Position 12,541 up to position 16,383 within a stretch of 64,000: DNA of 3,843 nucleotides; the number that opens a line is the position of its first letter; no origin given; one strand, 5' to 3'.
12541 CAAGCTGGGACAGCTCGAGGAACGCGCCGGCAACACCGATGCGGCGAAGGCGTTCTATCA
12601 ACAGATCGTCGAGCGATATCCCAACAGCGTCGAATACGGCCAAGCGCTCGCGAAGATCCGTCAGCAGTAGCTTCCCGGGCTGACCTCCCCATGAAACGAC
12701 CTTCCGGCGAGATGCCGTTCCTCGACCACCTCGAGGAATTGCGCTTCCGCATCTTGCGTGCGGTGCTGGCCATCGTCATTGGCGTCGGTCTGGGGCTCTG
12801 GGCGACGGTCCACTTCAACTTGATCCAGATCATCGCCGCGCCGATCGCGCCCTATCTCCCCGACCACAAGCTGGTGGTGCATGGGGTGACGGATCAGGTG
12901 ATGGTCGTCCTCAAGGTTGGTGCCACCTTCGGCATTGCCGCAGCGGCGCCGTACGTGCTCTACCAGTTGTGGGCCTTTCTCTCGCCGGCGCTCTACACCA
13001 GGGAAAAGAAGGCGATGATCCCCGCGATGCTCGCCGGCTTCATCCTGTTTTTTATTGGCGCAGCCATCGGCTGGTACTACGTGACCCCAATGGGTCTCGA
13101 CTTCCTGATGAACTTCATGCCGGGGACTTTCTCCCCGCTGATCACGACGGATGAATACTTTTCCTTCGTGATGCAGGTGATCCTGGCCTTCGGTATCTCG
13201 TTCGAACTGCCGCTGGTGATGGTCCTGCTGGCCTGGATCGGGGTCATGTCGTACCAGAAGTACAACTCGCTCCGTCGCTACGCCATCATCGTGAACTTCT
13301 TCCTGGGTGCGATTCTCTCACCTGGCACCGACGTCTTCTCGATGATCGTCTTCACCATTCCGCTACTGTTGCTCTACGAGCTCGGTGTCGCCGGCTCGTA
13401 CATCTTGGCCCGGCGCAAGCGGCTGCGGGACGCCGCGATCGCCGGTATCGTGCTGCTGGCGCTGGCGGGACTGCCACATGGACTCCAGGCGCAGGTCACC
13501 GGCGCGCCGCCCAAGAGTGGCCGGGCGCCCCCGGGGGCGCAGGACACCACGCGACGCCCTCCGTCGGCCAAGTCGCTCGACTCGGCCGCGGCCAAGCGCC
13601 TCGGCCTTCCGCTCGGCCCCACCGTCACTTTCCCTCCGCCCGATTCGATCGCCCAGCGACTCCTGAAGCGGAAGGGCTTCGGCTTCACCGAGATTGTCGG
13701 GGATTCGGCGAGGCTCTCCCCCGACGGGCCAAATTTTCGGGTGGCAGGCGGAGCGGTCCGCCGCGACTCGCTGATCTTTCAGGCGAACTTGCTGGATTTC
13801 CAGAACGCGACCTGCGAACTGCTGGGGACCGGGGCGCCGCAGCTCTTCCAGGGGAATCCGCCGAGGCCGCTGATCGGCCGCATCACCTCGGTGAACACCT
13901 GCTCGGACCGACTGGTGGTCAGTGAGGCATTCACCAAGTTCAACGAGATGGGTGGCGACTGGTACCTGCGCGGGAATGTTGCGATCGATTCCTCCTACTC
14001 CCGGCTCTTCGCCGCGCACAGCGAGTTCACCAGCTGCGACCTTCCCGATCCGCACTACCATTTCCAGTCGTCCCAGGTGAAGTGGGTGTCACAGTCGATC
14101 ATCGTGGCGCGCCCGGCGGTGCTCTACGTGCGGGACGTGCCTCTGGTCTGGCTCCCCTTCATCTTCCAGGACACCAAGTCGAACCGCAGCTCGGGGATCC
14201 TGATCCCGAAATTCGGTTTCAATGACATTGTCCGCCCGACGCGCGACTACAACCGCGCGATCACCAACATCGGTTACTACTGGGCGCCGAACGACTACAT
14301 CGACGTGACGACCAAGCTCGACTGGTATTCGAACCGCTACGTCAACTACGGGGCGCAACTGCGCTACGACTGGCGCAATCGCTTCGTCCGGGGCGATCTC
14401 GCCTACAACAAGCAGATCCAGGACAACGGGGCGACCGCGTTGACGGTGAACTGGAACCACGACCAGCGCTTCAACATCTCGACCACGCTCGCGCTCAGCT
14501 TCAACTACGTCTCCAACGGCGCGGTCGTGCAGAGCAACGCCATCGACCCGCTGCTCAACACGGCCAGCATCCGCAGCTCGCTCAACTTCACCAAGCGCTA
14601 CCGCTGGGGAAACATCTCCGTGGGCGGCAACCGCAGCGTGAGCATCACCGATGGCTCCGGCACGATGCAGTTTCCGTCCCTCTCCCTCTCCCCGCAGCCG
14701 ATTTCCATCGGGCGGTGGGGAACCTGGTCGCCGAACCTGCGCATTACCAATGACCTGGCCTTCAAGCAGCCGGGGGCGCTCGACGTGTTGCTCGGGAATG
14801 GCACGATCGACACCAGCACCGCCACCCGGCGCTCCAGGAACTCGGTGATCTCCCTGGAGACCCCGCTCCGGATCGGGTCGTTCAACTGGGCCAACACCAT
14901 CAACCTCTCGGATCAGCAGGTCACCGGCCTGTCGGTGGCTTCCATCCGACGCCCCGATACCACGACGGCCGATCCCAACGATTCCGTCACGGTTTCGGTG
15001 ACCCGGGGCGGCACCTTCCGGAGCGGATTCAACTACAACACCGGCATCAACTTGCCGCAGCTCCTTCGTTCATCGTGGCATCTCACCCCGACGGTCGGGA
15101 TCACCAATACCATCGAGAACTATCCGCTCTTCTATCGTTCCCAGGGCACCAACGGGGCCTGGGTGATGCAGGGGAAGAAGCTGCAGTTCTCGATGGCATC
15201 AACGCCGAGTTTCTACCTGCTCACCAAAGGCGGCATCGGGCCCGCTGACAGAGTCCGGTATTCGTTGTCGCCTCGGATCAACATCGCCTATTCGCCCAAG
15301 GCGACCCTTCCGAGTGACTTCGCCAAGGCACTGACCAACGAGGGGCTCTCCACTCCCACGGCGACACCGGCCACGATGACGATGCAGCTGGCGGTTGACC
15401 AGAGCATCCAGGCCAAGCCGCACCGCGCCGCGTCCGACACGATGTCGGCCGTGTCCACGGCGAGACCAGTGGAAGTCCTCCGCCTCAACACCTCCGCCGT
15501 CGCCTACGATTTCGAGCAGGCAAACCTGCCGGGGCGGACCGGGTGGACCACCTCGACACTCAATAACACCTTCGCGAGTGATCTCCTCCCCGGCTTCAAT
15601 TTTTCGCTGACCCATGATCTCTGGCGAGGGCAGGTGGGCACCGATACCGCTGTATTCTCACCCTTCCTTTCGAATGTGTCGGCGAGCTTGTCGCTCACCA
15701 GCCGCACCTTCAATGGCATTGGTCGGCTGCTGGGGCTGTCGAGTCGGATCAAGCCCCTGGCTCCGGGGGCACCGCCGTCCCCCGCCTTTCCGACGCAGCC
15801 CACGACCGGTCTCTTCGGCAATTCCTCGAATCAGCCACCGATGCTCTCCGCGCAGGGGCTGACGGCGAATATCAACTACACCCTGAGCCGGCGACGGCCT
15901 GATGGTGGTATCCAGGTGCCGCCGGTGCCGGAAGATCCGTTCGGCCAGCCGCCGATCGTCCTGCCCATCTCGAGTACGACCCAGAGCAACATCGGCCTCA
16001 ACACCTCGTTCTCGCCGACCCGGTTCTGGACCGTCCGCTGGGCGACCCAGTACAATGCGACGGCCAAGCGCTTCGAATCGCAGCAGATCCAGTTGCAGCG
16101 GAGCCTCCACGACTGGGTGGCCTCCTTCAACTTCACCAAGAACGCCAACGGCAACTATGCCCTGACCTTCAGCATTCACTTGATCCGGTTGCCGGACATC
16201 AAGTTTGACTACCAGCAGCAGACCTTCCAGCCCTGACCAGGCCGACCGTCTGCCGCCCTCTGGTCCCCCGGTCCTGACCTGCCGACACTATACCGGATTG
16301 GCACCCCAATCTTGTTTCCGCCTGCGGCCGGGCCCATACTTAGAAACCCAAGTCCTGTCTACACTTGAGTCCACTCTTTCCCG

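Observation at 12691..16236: Complete TatC fused in frame to a full-length LptD-like outer-membrane protein (one 1181-codon ORF)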

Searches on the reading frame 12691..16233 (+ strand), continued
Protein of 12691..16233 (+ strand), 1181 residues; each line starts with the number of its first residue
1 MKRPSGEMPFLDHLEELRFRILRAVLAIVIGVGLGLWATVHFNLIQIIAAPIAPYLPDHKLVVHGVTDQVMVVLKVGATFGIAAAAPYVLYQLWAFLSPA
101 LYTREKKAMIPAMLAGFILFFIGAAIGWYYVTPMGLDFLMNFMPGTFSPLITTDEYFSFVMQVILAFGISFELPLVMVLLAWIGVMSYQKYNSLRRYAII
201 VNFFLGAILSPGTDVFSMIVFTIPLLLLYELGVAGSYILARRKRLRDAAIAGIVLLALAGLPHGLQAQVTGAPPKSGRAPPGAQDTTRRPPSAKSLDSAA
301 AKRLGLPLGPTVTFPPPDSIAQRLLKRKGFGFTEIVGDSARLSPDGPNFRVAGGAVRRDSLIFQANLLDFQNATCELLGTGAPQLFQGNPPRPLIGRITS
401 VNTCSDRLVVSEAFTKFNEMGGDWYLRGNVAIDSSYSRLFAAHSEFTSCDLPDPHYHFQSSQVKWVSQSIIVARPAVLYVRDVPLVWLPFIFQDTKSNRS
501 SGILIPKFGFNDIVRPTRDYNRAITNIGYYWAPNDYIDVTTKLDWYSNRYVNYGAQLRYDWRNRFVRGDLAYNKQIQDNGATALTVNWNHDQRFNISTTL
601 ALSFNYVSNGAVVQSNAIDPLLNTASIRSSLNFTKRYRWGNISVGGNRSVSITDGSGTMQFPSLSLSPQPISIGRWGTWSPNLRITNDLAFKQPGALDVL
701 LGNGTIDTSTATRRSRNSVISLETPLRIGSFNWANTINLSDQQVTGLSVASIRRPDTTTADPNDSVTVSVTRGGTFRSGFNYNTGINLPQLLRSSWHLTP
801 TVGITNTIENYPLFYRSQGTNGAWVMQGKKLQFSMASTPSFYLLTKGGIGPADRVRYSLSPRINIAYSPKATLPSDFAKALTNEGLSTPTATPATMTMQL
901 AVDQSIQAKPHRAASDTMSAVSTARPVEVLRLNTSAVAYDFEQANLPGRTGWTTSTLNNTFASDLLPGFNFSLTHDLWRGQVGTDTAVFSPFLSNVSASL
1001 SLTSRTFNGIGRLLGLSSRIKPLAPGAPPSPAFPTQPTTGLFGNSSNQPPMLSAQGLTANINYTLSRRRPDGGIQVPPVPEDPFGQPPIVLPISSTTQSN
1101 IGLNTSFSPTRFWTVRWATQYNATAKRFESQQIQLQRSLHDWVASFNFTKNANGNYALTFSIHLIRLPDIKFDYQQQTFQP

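Call 18: find_related_loci(query=A1, collection=genome_contigs, flank=6000)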
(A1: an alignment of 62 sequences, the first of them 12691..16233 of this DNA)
Query A1 (1181 aa) in genome_contigs; peptide patterns used: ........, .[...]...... (x = any residue, [..] = any of these).
599 stretches matched a pattern (row limit reached: there are more); 593 encode a relative of the query (tblastn E <= 1e-3); the best 80 are kept; 80 distinct loci.
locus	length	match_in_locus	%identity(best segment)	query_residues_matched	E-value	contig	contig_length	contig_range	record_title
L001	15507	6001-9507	48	1-1180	0e+0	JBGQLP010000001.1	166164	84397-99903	MAG: Gemmatimonadota bacterium isolate OBJ2_061818_050_35 k141_1057983_length_166164_cov_23.6524, whole genome shotgun s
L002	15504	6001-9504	47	1-1180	0e+0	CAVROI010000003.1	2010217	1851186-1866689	MAG: uncultured Gemmatimonadales bacterium isolate MFD04944.bin.1.29 genome assembly, contig: contig_49812, whole genome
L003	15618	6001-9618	47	1-1180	0e+0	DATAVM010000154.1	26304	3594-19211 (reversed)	MAG TPA_asm: Gemmatimonadales bacterium isolate SMAG_U5599 k141_888182, whole genome shotgun sequence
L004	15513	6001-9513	48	1-1180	0e+0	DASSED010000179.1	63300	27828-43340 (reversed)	MAG TPA_asm: Gemmatimonadales bacterium isolate SMAG_U968 k141_697635, whole genome shotgun sequence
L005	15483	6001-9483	47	1-1180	0e+0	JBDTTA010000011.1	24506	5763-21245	MAG: Gemmatimonadales bacterium isolate cluster3_bin.285 NODE_6624_length_24506_cov_11.803934, whole genome shotgun sequ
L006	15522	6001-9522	46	1-1180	0e+0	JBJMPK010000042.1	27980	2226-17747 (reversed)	MAG: Gemmatimonadales bacterium isolate H1_16_all_fractions_metab_conc_20_65_10 k255_1063341, whole genome shotgun seque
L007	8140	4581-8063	46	1-1180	0e+0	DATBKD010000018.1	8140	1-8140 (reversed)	MAG TPA_asm: Gemmatimonadales bacterium isolate SMAG_U3937 k141_861936, whole genome shotgun sequence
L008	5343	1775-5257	47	1-1180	0e+0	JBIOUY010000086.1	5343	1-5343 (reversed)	MAG: Gemmatimonadales bacterium isolate MAG122 k127_2093232, whole genome shotgun sequence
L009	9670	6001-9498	47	6-1178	0e+0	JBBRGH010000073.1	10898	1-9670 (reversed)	MAG: Gemmatimonadales bacterium isolate Co_metawrap_2612 Cmw_2612_k141_15912075_length_10898_cov_8.0000, whole genome sh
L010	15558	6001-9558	46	1-1181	0e+0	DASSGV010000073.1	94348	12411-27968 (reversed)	MAG TPA_asm: Gemmatimonadales bacterium isolate SMAG_U1042 k141_1462839, whole genome shotgun sequence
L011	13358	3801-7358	46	1-1181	0e+0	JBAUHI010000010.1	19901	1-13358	MAG: Gemmatimonadales bacterium isolate MFD03296_ilm_asm_bin2 k127_156272, whole genome shotgun sequence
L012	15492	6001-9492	46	6-1180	0e+0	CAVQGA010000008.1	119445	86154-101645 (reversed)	MAG: uncultured Gemmatimonadales bacterium isolate MFD08416.bin.1.3 genome assembly, contig: contig_28327, whole genome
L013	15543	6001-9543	45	1-1180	0e+0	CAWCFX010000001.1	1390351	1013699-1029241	MAG: uncultured Gemmatimonadales bacterium isolate MFD01275.bin.1.276 genome assembly, contig: contig_10192, whole genom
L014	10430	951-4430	45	1-1180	0e+0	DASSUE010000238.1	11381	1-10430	MAG TPA_asm: Gemmatimonadales bacterium isolate SMAG_U559 k141_1236013, whole genome shotgun sequence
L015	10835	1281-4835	47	1-1180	0e+0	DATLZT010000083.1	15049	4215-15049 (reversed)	MAG TPA_asm: Gemmatimonadales bacterium isolate SMAG_U13306 k141_451119, whole genome shotgun sequence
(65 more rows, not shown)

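Call 36: predict_structure(alignment_id=A1)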
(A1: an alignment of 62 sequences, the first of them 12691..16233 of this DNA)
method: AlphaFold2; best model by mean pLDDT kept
length: 1181 residues; sequences in the alignment: 62
mean_pLDDT: 72.4   pTM: 0.49
mean pLDDT of the five models: 72.4, 72.0, 69.2, 67.9, 67.3
residues with pLDDT >= 90: 172; 70-90: 606; 50-70: 208; < 50: 195
segments of 3 or more residues with pLDDT < 50: 1-8, 245-256, 258-297, 419-422, 467-473, 482-484, 491-504, 509-517, 612-624, 1019-1052, 1072-1094, 1166-1181
pLDDT, mean of each block of 10 residues (from residue 1): 41 78 91 92 86 75 77 89 89 78 73 86 89 80 57 83 88 84 81 86 84 73 86 83 48 45 32 31 30 41 65 74 60 76 74 81 85 84 74 78 80 66 70 69 73 63 58 50 51 41 49 45 57 69 68 81 79 78 82 84 77 37 63 88 90 79 90 86 94 71 55 89 91 92 83 73 71 86 91 87 87 88 89 92 80 86 92 83 70 88 89 60 73 93 86 90 82 88 84 88 72 60 33 31 34 65 82 41 41 61 80 80 81 76 70 62 49 28 29
secondary structure, 60 per line:
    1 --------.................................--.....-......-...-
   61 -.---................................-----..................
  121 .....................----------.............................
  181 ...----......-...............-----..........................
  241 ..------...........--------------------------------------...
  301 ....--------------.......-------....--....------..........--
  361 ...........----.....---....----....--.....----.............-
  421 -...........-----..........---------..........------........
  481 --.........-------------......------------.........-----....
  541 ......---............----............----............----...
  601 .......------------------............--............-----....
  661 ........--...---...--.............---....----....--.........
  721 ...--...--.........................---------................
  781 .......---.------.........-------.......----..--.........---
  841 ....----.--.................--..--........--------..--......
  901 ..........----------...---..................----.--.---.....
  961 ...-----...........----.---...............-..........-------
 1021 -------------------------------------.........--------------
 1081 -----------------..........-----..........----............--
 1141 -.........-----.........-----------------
elements in order (helices of 4 or more, strands of 3 or more residues): H9-41 H44-48 H50-55 H66-97 H103-141 H153-183 H188-193 H195-209 H215-242 H249-259 H298-304 H319-325 E333-336 E339-342 E349-358 E361-371 E376-380 E384-387 E392-395 E398-402 E407-419 E422-432 E438-447 E457-466 E473-480 E483-491 E505-510 E523-531 E537-546 E550-561 E566-577 E582-593 E598-607 E626-637 E640-651 E657-668 E671-673 E677-679 E682-694 E698-701 E706-709 E712-723 E726-728 E731-755 E765-787 E798-806 E814-817 E829-837 E841-844 E852-868 H875-882 E895-910 E927-940 H941-944 E956-963 E969-979 E988-1002 H1004-1013 E1058-1066 E1098-1107 E1113-1122 E1127-1138 E1142-1150 E1156-1164

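Call 39: fold_search(model_id=the predicted structure, library=pdb)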
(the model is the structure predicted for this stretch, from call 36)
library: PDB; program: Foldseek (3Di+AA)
matches with E <= 10: 676; with E <= 0.001: 101
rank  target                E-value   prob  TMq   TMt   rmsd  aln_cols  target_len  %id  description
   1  4q35_A                9.6e-22  1.00  0.33  0.46  12.5       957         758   12  Structure of a membrane protein (released 2014-06-25)
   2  9kn3_A                2.6e-21  1.00  0.35  0.50  11.1       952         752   12  Cryo-EM structure of LptDEM complex from Escherichia coli (released 2025-07-23)
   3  5iv9_A                3.1e-20  1.00  0.35  0.50  11.8       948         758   12  The LPS Transporter LptDE from Klebsiella pneumoniae, full-length (released 2016-05-18)
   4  8h1s_A                1.0e-19  1.00  0.33  0.43  12.4       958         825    9  Crystal structure of apo-LptDE complex (released 2023-10-11)
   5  7omm_A                1.8e-19  1.00  0.36  0.55  10.1       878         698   12  Cryo-EM structure of N. gonorhoeae LptDE in complex with ProMacrobodies (MBPs have not been built de novo) (released 2022-05-04)
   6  9a39_MODEL_1_A        3.1e-19  1.00  0.35  0.48  11.6       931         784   11  Model of E. coli LptD by in-cell photo-crosslinking MS and deep learning (released 2023-02-24)
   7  9fz5_A                3.1e-19  1.00  0.32  0.47  15.7       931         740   11  Cryo-EM structure of LptDE-YedD complex from Escherichia Coli (released 2025-04-09)
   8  9ia5_A                3.3e-19  1.00  0.29  0.45  13.3       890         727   10  LpDEM from Escherichia coli (released 2025-12-10)
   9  9rpr_A                3.8e-19  1.00  0.29  0.44  12.8       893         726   11  Cryo-EM structure of LptDEM complex containing Shigella flexneri LptE and endogenous E. coli LptD and LptM (released 2025-12-10)
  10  8h1s_C                5.5e-19  1.00  0.33  0.44  12.4       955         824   10  Crystal structure of apo-LptDE complex (released 2023-10-11)
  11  9ia2_A                5.5e-19  1.00  0.29  0.45  13.2       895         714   11  LpDEM from Escherichia coli (released 2025-12-10)
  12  8h1r_D                1.1e-18  1.00  0.34  0.46  12.1       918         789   11  Crystal structure of LptDE-YifL complex (released 2023-10-25)
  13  9ia0_A                1.5e-18  1.00  0.31  0.46  12.2       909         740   12  LpDE from Escherichia coli (released 2025-12-10)
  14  9rps_A                3.2e-18  1.00  0.35  0.51  12.1       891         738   11  Cryo-EM structure of Shigella flexneri LptDE in complex with RTP45 superinfection exclusion protein from RTP bacteriop (released 2025-12-10)
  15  8h1r_A                1.4e-17  1.00  0.29  0.44  14.6       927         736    9  Crystal structure of LptDE-YifL complex (released 2023-10-25)
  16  4b4a                  1.4e-12  1.00  0.17  0.79   3.5       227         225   35  Structure of the TatC core of the twin arginine protein translocation system (released 2012-12-05)
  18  4hts                  6.6e-12  1.00  0.18  0.80   3.6       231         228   35  Crystal Structure of Twin Arginine Translocase Receptor- TatC (released 2013-05-01)
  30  9dzz_A                1.0e-10  1.00  0.18  0.81   3.3       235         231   32  Cryo-EM structure of a TatBC complex from Escherichia coli (released 2025-08-27)
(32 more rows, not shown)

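Call 45: find_encoding_contigs(protein=P0005, flank=5000, max_places=4)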
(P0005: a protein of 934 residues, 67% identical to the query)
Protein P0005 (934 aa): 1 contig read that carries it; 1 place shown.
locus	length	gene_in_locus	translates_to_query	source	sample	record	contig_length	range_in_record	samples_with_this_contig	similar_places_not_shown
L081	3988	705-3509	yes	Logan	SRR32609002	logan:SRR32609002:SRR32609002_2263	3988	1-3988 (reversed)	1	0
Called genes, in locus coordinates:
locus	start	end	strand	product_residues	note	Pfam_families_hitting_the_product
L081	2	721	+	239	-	?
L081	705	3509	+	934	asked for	PF19838:LptD_2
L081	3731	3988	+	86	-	?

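Call 61: search_solved_structures(query=A1, max_evalue=0.01, show_alignments=0)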
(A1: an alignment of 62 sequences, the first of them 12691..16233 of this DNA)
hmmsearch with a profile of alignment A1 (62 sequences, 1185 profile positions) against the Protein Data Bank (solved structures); distinct sequences matched with E-value up to 0.01: 9.
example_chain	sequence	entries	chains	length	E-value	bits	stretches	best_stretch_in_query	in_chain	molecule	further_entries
4b4a_A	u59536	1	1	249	1.5e-62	214.9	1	8-247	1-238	SEC-INDEPENDENT PROTEIN TRANSLOCASE PROTEIN TATC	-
4htt_A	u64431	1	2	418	3.1e-62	213.8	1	8-253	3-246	Sec-independent protein translocase protein TatC, Lysozyme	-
4hts_A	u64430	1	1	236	7e-60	206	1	7-234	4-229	Sec-independent protein translocase protein TatC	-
9dzz_A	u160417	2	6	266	1.1e-53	185.5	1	9-246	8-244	Sec-independent protein translocase protein TatC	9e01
9r91_A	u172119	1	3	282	1.4e-53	185.1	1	9-246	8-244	Sec-independent protein translocase protein TatC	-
9e03_A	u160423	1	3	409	2.5e-47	164.4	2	148-249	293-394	Sec-independent protein translocase protein TatC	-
9e02_E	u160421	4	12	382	2.1e-42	148.2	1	58-234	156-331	Sec-independent protein translocase protein TatC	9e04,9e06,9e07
7omm_A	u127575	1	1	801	0.00015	22.8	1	332-634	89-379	LPS-assembly protein LptD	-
8h1r_A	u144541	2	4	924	0.0015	19.5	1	338-506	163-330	LPS-assembly protein LptD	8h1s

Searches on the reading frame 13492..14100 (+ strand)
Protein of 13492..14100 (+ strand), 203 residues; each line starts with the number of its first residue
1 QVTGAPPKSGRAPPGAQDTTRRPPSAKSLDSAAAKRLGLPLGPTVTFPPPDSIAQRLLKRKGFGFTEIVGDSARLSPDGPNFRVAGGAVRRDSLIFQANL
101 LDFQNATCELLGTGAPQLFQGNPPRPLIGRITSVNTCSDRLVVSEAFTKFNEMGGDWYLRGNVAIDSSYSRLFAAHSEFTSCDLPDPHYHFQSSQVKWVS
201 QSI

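Call 60: search_protein_families(library=pfam, proteins=[window:13492-14100:+], max_evalue=0.01)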
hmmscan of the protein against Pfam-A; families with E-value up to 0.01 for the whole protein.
window:13492-14100:+ (203 aa): 0 families
